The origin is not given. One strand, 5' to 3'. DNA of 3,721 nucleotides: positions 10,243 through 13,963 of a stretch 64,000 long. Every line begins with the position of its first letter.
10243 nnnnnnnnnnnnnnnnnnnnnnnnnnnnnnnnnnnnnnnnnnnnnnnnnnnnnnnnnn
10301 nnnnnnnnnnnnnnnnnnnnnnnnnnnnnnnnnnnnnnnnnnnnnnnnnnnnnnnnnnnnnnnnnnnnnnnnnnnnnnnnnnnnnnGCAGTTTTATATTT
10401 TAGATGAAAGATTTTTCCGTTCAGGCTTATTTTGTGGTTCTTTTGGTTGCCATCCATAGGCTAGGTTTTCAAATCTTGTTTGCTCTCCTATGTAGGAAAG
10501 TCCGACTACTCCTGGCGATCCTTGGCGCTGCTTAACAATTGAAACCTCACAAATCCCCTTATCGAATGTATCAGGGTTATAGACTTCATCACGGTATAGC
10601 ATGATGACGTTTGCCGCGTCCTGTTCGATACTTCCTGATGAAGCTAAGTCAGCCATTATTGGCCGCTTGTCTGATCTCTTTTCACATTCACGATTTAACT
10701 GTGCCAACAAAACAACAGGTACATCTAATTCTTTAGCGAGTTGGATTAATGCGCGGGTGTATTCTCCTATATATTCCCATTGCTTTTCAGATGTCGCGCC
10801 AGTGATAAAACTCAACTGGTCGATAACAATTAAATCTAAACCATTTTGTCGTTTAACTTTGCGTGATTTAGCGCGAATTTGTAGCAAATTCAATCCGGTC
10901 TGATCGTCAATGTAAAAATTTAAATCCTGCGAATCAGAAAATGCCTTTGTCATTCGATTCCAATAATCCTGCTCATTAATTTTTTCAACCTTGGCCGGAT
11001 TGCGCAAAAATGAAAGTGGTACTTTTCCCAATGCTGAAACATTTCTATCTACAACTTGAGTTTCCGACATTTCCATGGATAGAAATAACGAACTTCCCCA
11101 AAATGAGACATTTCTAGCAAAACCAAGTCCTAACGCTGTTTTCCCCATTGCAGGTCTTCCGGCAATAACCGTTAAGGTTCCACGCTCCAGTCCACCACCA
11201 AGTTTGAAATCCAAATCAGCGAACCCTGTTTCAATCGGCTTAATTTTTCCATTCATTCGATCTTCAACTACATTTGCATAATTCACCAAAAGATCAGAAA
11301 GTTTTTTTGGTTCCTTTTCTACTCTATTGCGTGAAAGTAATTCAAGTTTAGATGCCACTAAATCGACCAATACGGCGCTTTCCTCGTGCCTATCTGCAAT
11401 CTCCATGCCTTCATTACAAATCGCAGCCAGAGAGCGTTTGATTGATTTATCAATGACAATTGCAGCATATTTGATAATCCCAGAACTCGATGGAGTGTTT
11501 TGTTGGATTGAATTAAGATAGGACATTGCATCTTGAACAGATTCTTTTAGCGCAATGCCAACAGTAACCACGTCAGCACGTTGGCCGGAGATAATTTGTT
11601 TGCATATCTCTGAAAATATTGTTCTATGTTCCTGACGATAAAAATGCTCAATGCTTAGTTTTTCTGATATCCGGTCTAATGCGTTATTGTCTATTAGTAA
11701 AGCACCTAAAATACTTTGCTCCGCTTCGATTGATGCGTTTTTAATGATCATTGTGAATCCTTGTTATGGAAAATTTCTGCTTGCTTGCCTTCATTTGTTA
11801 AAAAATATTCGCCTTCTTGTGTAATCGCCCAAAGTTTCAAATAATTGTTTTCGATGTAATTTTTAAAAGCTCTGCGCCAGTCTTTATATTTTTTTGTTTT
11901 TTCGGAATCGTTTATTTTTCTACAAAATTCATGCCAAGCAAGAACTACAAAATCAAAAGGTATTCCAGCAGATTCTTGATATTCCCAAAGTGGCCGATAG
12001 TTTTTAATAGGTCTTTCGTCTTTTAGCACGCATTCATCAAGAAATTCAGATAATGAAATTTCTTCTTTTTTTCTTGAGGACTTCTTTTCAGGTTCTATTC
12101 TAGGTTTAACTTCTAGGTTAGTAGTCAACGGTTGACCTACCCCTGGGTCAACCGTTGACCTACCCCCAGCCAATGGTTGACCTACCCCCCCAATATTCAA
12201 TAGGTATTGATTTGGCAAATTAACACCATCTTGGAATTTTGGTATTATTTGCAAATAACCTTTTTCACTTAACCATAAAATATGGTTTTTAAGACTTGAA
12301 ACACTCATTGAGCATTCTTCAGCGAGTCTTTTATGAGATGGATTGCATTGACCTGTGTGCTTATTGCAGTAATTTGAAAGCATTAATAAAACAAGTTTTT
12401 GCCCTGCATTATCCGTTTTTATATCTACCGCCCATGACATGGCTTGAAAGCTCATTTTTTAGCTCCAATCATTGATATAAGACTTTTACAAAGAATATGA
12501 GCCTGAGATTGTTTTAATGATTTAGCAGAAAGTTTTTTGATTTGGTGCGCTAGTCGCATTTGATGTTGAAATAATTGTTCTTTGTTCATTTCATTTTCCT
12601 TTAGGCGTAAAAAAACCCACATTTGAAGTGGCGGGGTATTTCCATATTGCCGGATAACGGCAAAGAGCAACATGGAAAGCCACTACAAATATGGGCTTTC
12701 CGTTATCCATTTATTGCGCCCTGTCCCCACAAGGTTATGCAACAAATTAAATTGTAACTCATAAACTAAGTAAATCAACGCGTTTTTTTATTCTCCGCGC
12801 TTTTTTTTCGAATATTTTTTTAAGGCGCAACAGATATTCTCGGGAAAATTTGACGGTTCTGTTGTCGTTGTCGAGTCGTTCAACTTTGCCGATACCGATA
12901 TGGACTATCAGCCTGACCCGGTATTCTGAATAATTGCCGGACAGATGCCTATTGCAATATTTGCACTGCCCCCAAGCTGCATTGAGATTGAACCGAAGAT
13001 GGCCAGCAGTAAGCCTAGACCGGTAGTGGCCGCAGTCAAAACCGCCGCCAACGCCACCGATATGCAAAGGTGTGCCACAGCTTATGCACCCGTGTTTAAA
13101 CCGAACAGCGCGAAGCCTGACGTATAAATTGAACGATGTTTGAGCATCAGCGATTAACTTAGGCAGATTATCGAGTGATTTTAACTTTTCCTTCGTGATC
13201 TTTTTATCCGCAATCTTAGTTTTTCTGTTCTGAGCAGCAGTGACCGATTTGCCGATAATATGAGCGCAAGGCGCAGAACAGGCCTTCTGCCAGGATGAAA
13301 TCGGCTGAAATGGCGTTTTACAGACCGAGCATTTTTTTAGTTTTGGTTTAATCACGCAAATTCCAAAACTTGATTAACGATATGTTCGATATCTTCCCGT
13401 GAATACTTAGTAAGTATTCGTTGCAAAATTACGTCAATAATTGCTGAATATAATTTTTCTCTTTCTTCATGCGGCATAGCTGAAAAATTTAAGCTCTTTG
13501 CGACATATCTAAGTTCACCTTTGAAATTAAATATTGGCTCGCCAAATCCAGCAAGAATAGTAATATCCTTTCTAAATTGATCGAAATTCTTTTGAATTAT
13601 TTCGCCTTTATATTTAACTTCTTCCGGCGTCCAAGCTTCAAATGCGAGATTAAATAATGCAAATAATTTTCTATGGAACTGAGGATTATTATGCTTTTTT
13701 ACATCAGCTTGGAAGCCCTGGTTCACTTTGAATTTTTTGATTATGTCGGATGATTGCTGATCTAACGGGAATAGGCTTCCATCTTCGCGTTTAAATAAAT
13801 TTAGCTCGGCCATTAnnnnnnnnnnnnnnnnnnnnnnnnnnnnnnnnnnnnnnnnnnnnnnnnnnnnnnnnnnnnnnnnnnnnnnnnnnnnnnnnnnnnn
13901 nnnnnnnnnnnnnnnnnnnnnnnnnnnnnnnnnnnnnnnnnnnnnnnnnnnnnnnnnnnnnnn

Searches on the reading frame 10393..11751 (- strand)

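Call 64: search_protein_families(library=pfam, proteins=[window:10393-11751:-], max_evalue=0.001)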
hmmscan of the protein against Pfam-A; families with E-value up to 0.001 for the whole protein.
window:10393-11751:- (452 aa): 4 families
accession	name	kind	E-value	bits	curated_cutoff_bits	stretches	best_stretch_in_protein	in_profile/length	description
PF03796.21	DnaB_C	-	8.7e-74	248.5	27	1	173-429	2-255/255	DnaB-like helicase C terminal domain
PF00772.26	DnaB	-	1.5e-25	89.7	23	1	5-100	3-102/103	DnaB-like helicase N terminal domain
PF13481.12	AAA_25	-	6e-12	46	27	1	186-353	28-191/195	AAA domain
PF06745.19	ATPase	-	3.1e-08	33.7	26.6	1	173-375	1-185/231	KaiC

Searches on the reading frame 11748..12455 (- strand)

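Call 64: search_protein_families(library=pfam, proteins=[window:11748-12455:-], max_evalue=0.001)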
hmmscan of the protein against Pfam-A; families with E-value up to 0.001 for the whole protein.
window:11748-12455:- (235 aa): 1 family
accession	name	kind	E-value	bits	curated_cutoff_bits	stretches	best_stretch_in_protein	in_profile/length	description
PF13730.12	HTH_36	-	1e-09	38.5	25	1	17-68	5-55/55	Helix-turn-helix domain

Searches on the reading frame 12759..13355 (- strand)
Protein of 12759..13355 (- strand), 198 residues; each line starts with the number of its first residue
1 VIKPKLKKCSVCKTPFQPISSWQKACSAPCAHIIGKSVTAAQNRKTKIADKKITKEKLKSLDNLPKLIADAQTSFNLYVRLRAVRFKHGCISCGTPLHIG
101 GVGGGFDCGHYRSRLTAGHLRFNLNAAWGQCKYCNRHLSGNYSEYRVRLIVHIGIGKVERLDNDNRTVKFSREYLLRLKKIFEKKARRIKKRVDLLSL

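Call 87: search_protein_families(library=pfam, proteins=[window:12759-13355:-], max_evalue=0.001)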
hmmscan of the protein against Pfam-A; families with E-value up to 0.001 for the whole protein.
window:12759-13355:- (198 aa): 1 family
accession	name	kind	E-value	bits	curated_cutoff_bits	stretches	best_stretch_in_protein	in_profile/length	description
PF05766.18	NinG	-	2.4e-39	135.6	25.4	1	2-191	2-192/193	Bacteriophage Lambda NinG protein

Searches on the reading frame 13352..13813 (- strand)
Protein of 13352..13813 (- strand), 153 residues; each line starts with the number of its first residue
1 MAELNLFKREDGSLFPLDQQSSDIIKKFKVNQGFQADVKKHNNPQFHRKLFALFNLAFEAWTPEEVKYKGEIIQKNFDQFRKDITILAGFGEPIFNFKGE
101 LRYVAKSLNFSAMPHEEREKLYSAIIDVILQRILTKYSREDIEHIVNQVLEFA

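Call 87: search_protein_families(library=pfam, proteins=[window:13352-13813:-], max_evalue=0.001)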
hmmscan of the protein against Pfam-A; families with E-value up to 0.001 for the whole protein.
window:13352-13813:- (153 aa): 1 family
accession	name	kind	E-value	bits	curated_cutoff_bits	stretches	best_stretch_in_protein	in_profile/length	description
PF07105.16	DUF1367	-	1.8e-24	87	25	2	1-64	1-64/198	Protein of unknown function (DUF1367)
